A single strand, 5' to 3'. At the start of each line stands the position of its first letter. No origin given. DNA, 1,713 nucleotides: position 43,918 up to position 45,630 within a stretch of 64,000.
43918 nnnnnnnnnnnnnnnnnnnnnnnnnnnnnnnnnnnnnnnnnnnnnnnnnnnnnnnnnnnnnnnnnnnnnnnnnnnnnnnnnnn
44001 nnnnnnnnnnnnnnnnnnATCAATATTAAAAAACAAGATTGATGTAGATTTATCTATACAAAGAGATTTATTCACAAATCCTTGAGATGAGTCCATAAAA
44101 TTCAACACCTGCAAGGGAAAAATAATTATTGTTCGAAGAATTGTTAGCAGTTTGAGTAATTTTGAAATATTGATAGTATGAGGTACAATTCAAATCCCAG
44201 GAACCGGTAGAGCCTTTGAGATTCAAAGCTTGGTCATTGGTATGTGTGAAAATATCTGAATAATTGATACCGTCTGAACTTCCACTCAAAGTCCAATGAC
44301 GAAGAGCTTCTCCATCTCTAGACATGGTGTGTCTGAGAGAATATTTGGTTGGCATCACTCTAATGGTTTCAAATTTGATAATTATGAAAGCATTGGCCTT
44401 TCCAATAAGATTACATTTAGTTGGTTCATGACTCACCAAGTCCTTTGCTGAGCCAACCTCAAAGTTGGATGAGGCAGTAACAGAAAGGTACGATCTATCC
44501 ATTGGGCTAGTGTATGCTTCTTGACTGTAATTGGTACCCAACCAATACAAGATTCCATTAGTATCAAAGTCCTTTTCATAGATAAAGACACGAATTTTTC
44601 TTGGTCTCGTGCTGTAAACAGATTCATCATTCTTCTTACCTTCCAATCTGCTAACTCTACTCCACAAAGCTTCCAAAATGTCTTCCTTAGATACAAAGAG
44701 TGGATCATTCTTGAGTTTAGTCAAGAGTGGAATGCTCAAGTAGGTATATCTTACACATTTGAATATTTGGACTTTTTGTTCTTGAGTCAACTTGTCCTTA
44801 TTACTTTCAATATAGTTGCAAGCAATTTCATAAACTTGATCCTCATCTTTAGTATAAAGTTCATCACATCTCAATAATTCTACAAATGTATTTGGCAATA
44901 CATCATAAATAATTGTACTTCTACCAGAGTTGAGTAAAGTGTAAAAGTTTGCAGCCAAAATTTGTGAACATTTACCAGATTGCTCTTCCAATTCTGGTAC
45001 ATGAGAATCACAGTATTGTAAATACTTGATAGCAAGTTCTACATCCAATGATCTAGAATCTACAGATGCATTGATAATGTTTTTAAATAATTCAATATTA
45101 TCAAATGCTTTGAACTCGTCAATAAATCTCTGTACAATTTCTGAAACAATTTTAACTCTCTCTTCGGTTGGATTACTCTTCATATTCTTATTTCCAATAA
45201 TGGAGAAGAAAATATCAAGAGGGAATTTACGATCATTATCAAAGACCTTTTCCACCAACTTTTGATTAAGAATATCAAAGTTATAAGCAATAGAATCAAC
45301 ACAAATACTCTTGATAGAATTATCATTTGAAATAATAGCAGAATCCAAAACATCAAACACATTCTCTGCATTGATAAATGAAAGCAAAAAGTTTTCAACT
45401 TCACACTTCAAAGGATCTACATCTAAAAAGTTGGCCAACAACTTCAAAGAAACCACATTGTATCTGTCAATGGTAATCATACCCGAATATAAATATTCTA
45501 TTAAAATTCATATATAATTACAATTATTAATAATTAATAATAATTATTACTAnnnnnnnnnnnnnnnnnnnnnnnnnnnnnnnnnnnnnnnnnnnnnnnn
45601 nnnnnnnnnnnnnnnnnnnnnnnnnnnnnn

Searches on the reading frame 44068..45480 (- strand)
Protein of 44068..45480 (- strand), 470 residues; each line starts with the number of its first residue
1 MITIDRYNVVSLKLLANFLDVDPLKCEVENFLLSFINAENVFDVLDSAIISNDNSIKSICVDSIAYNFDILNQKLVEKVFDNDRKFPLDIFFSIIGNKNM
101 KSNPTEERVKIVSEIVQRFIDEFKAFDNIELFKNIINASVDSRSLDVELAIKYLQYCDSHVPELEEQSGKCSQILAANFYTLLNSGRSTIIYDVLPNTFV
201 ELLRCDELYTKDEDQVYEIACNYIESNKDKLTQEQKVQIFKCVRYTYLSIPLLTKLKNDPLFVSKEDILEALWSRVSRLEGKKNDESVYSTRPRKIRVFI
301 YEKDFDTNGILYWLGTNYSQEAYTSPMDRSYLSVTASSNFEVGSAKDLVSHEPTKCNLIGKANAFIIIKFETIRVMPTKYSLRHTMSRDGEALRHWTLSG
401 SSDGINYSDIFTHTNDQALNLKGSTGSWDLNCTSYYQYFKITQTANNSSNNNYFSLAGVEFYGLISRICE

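Call 21: search_protein_families(library=pfam, proteins=[window:44068-45480:-], max_evalue=0.001)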
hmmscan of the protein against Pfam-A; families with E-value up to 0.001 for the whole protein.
window:44068-45480:- (470 aa): 1 family
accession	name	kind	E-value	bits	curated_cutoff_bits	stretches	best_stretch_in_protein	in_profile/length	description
PF07707.21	BACK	-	2.5e-07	31.1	20.9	1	163-254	12-99/103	BTB And C-terminal Kelch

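Call 50: find_encoding_contigs(protein=window:44068-45480:-, flank=1000, max_places=3)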
Protein window:44068-45480:- (470 aa): no gene with exactly this product is on record in the collection.
